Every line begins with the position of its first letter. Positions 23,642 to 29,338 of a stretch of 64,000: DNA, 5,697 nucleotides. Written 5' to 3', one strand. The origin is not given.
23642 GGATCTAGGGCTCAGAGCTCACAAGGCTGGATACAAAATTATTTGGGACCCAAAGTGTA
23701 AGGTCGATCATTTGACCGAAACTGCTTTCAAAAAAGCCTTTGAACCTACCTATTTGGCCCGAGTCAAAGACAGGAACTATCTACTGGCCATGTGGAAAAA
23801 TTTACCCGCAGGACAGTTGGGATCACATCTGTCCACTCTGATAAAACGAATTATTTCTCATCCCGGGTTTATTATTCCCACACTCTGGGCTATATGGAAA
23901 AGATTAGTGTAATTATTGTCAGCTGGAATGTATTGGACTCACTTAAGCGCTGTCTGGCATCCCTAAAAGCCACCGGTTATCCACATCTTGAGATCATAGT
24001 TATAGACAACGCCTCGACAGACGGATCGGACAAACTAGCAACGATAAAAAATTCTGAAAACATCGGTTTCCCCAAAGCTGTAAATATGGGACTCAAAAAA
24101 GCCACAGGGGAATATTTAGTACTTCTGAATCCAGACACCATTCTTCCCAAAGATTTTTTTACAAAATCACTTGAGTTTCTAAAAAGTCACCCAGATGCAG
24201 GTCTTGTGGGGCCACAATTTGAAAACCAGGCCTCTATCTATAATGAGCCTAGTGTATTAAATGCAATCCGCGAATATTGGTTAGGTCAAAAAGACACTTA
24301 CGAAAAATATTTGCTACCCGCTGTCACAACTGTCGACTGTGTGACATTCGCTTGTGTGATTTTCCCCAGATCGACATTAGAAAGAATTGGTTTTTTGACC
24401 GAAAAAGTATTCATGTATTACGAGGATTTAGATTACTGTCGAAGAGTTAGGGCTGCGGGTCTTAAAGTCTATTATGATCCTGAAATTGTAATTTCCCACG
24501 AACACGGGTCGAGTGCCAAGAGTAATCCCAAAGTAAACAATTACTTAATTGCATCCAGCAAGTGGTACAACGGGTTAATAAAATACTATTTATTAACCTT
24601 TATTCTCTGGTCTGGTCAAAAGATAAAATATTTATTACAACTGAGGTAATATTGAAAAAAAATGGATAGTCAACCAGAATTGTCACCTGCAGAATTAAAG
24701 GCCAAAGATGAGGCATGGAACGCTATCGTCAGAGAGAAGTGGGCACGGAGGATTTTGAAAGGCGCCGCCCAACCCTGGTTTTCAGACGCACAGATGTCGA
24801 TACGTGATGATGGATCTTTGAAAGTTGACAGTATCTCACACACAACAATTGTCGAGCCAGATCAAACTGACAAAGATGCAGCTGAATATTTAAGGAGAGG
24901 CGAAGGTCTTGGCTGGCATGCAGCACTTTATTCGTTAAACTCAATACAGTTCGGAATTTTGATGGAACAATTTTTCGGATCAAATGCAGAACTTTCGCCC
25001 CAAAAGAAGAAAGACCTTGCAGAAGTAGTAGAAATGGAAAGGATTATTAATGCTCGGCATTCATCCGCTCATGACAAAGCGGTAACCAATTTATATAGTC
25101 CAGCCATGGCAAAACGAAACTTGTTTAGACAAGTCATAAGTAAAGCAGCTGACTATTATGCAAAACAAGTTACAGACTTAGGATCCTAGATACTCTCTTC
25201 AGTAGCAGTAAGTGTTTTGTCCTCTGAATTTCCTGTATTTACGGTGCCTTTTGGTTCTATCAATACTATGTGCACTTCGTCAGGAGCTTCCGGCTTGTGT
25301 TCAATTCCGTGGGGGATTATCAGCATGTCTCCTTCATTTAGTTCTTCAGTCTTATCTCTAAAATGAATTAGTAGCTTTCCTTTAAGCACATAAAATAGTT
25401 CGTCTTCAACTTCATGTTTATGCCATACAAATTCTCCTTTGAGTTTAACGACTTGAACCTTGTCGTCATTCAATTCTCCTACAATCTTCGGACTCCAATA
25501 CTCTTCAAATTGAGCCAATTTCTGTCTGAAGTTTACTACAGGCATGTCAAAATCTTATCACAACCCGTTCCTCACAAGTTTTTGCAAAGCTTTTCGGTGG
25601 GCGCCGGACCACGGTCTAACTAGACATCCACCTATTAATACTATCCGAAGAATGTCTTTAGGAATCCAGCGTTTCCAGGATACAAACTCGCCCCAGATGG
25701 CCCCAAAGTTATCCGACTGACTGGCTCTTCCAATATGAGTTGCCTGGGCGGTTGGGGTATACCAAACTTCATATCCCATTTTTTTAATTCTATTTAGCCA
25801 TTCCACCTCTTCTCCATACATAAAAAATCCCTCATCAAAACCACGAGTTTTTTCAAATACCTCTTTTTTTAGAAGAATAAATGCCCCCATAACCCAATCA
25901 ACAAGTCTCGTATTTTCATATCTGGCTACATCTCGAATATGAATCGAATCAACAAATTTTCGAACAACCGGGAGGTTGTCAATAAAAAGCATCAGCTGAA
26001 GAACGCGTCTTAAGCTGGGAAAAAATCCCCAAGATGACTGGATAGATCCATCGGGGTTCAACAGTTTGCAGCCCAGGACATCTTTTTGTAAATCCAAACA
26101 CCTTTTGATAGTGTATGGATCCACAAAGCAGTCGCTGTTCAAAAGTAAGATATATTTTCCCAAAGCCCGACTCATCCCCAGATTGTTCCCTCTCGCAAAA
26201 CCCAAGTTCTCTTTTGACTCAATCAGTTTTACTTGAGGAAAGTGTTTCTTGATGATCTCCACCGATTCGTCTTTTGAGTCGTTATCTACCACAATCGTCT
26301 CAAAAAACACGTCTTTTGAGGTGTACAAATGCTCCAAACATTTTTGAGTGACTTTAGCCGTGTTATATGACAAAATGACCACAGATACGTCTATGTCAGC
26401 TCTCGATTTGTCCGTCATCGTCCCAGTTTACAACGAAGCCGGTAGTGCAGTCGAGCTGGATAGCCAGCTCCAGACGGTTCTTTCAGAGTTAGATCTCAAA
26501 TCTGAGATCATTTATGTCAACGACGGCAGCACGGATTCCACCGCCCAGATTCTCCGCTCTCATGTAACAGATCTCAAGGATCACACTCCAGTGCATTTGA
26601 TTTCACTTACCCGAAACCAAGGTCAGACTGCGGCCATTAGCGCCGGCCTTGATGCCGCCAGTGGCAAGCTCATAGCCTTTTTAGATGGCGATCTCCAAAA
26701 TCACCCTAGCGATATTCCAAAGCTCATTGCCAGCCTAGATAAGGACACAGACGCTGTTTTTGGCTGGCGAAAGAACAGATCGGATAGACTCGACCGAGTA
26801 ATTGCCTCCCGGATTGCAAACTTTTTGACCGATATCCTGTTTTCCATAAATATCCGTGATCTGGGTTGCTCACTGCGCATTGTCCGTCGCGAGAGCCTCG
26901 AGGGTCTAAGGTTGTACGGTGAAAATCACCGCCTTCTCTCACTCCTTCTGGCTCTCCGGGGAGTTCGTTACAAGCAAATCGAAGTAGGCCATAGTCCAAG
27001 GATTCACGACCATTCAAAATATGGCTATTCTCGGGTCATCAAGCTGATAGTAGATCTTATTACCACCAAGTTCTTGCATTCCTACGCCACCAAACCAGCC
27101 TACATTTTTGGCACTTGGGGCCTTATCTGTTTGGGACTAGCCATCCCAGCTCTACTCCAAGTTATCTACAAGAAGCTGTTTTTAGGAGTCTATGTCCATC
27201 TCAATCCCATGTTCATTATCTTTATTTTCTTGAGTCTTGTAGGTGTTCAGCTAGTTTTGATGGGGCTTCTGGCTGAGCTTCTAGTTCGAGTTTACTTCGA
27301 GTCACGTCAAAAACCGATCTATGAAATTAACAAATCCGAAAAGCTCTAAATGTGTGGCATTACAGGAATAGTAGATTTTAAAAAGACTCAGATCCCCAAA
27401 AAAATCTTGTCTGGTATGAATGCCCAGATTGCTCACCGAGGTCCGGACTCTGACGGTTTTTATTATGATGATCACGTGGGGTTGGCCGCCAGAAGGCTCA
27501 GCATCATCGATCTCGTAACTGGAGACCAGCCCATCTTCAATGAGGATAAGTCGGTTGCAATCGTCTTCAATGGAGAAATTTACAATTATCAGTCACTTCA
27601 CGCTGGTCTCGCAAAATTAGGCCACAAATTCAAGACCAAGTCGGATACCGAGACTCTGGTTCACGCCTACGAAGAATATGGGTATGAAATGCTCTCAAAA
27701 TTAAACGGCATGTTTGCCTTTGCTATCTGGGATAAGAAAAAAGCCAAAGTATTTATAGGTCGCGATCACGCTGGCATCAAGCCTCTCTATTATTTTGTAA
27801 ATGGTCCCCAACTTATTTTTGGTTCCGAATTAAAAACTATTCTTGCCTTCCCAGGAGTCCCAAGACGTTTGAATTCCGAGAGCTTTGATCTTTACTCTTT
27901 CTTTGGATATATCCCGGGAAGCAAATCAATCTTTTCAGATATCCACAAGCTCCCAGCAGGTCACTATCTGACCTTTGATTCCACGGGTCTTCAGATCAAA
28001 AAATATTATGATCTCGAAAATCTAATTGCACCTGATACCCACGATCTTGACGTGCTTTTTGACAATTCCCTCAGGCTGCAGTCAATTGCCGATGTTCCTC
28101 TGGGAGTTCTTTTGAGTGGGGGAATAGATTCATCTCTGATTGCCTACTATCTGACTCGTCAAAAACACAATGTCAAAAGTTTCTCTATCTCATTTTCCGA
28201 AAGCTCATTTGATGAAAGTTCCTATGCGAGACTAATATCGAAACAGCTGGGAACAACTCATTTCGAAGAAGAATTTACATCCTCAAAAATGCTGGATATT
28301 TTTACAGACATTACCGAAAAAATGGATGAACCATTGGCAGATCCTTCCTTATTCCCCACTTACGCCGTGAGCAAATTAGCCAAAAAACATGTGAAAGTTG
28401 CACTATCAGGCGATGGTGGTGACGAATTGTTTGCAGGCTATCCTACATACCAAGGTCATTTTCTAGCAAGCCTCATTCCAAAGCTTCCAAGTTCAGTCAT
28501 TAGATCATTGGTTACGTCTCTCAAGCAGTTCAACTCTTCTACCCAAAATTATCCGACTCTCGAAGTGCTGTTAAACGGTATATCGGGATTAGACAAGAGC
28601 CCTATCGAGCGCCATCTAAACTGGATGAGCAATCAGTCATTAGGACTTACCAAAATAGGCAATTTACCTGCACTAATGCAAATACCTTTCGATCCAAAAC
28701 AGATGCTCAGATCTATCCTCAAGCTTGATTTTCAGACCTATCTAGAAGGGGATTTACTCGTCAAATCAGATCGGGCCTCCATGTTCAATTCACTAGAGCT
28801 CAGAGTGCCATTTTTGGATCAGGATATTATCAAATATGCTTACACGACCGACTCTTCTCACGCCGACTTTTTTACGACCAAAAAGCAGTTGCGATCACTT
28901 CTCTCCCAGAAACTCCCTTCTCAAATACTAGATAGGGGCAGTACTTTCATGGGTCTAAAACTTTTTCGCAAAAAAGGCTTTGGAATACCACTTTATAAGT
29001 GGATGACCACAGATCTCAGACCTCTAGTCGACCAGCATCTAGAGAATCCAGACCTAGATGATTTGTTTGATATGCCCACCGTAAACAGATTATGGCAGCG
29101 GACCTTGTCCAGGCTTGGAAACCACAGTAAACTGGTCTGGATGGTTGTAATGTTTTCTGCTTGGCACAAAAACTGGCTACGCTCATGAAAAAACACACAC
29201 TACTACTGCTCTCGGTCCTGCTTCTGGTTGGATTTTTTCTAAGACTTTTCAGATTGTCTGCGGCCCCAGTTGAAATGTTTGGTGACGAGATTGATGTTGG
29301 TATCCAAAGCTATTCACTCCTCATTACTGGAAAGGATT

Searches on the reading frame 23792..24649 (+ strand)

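Call 37: search_protein_families(library=pfam, proteins=[window:23792-24649:+], max_evalue=0.01)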
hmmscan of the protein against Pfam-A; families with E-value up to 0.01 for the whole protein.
window:23792-24649:+ (285 aa): 6 families
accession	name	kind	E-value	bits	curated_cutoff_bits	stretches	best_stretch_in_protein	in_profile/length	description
PF00535.33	Glycos_transf_2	-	2.6e-22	80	23.3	1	39-187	1-157/168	Glycosyl transferase family 2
PF13641.12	Glyco_tranf_2_3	-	8.3e-18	65.7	27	1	38-242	3-217/230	Glycosyltransferase like family 2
PF13632.12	Glyco_trans_2_3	-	1.1e-06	29.1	27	1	109-266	2-145/198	Glycosyl transferase family group 2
PF13506.12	Glyco_transf_21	-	2.6e-05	24.2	21.7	1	89-240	12-158/174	Glycosyl transferase family 21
PF13712.12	Glyco_tranf_2_5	-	0.00032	20.9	27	1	83-140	33-89/210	Glycosyltransferase like family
PF10111.15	Glyco_tranf_2_2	-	0.0048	16.8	27.3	0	61-141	23-122/276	Glycosyltransferase like family 2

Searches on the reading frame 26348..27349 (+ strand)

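Call 22: search_protein_families(library=ncbifam, proteins=[window:26348-27349:+])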
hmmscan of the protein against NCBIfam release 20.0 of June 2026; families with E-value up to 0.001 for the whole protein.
window:26348-27349:+ (333 aa): 21 families
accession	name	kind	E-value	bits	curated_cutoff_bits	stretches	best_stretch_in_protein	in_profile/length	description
NF007986.1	PRK10714.1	equivalog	9.4e-52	176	529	1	20-329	7-310/316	undecaprenyl-phosphate 4-deoxy-4-formamido-L-arabinose transferase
NF047588.1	GlcsyltransPgfSStrep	equivalog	1e-39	136.6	500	1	20-330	2-305/308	glycosyltransferase PgfS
TIGR04182.1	glyco_TIGR04182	equivalog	1.2e-14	54.4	325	1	20-319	1-289/293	S-layer glycoprotein N-glycosyltransferase AglJ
NF007482.0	PRK10073.1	equivalog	2.7e-14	52.9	423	1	17-128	4-108/334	glycosyltransferase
TIGR03937.1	PgaC_IcaA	equivalog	3.9e-14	52.4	422.3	1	17-118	43-138/407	poly-beta-1,6-N-acetyl-D-glucosamine synthase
TIGR03965.1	mycofact_glyco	equivalog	5.4e-13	48.6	280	1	17-133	72-182/467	mycofactocin biosynthesis glycosyltransferase MftF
NF047683.1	TeichurnBiosyTuaG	equivalog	1.8e-12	47.5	400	1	21-135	8-116/252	teichuronic acid biosynthesis protein TuaG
NF038302.1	EPS_HpsE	equivalog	8.3e-12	44.7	300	1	19-117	1-98/307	hormogonium polysaccharide biosynthesis glycosyltransferase HpsE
NF041875.1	EPS_EpsD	equivalog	1e-11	44.8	370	1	21-129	1-103/325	exopolysaccharide biosynthesis glycosyltransferase EpsD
TIGR04283.1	glyco_like_mftF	equivalog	2.6e-11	43.5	182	1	21-140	1-109/221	TIGR04283 family arsenosugar biosynthesis glycosyltransferase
NF058614.1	PPMAGASynPpgS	equivalog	1.2e-09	37.9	370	1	20-173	1-146/226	polyprenyl-phospho-N-acetylgalactosaminyl synthase PpgS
NF010496.0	PRK13915.1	equivalog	2.2e-09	36.9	262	1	19-130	31-142/307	glucosyl-3-phosphoglycerate synthase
NF053739.1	GlytfEpsEBac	equivalog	3e-07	29.7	450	1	21-134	3-111/265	glycosyltransferase EpsE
NF050819.1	PolSacchBiosHfsG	equivalog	2.6e-06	26.8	500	1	18-131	11-118/302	polysaccharide biosynthesis protein HfsG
TIGR04242.1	nodulat_NodC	equivalog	3.8e-06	26.1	550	1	17-139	46-166/395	chitooligosaccharide synthase NodC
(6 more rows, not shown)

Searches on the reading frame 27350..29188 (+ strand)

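Call 34: search_protein_families(library=pfam, proteins=[window:27350-29188:+], max_evalue=0.01)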
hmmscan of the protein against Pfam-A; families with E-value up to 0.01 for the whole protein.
window:27350-29188:+ (612 aa): 8 families
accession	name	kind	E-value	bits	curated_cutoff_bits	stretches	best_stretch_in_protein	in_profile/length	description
PF00733.27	Asn_synthase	-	1.9e-77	261.8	21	1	234-607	3-354/354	Asparagine synthase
PF13537.11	GATase_7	-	6.5e-46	155.8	25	1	48-166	2-123/123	Glutamine amidotransferase domain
PF13522.11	GATase_6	-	1.2e-40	139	27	1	32-160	1-130/130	Glutamine amidotransferase domain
PF12481.13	DUF3700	-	0.00012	22.1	27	1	113-157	124-169/228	Aluminium induced protein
PF03054.22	tRNA_Me_trans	-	0.00027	21.1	20.6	1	253-291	5-43/202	tRNA methyl transferase HUP domain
PF06508.19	QueC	-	0.00044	20.2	22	1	253-306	4-57/210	Queuosine biosynthesis protein QueC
PF24167.1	DUF7411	-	0.002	18.2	28.7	1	251-343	3-91/194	Family of unknown function (DUF7411)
PF09147.15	CarA_N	-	0.0096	16.2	21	0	66-133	45-111/199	Carbapenam-3-carboxylate synthase, N-terminal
